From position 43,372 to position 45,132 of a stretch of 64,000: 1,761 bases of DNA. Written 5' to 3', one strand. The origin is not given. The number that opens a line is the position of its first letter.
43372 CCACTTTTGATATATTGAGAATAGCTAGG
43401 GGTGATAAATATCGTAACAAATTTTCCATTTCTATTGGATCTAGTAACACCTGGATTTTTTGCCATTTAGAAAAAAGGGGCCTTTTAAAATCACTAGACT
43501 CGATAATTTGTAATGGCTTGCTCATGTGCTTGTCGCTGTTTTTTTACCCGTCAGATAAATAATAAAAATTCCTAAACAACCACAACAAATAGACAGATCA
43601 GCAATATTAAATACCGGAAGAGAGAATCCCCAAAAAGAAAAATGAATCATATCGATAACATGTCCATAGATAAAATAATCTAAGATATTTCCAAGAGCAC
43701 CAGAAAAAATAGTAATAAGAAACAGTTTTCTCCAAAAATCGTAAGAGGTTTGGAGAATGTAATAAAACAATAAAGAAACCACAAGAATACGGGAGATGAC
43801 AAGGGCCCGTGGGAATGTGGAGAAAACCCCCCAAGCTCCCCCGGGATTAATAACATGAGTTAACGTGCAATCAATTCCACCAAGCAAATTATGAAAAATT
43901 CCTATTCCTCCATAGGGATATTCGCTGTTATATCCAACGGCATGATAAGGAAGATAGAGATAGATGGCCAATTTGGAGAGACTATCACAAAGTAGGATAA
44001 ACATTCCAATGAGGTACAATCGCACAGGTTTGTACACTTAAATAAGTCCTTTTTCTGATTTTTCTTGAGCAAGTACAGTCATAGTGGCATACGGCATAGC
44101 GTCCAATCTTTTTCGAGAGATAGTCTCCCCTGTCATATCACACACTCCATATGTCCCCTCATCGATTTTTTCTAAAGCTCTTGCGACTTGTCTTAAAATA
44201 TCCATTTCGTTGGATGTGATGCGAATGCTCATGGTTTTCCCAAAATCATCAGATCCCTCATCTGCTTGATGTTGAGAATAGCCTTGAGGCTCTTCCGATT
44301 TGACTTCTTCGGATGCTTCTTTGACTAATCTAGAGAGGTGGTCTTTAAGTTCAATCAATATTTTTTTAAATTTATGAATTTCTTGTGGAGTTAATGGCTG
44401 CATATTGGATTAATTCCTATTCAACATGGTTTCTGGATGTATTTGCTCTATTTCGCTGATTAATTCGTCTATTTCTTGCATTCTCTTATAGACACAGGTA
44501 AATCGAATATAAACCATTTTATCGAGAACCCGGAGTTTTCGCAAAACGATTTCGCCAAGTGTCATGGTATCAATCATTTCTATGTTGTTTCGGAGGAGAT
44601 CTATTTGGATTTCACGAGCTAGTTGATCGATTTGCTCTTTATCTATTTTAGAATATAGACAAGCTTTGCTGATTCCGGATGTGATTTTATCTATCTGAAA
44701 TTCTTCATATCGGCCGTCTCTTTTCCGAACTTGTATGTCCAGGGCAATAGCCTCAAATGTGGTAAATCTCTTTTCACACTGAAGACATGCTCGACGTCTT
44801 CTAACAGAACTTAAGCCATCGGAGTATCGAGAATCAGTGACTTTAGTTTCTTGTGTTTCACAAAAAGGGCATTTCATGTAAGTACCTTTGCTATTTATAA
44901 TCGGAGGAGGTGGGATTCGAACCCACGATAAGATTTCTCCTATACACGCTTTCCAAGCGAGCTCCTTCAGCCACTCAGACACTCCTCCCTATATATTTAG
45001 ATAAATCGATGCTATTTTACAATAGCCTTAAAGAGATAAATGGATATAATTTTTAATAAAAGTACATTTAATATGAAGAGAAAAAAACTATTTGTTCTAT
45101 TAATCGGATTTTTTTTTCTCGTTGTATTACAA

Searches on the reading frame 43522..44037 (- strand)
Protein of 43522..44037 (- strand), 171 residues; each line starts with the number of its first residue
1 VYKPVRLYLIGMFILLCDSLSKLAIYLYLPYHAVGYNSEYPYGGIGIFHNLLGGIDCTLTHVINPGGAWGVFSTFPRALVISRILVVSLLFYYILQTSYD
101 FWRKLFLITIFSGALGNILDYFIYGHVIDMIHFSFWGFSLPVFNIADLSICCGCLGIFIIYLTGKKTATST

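Call 49: search_protein_families(library=pfam, proteins=[window:43522-44037:-], max_evalue=0.00001)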
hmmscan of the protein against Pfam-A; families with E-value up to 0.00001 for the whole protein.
window:43522-44037:- (171 aa): 1 family
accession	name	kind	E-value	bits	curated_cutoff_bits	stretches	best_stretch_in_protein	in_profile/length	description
PF01252.23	Peptidase_A8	-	7.1e-27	94.8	25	1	12-161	3-140/142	Signal peptidase (SPase) II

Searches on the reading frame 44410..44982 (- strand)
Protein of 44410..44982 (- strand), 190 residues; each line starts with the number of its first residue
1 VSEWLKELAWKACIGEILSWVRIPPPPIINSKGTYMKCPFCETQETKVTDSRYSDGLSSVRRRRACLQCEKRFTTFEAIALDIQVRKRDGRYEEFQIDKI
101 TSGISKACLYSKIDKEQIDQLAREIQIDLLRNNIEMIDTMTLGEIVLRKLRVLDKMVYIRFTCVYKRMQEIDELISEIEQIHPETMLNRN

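Call 49: search_protein_families(library=pfam, proteins=[window:44410-44982:-], max_evalue=0.00001)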
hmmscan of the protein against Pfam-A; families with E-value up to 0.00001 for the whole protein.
window:44410-44982:- (190 aa): 2 families
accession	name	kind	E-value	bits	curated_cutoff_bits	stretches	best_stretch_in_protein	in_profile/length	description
PF22811.2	Zn_ribbon_NrdR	-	1e-18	67.4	27.2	1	36-77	1-42/42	Transcriptional repressor NrdR-like, N-terminal domain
PF03477.21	ATP-cone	-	8.8e-17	61.9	25.8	1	83-169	1-86/88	ATP cone domain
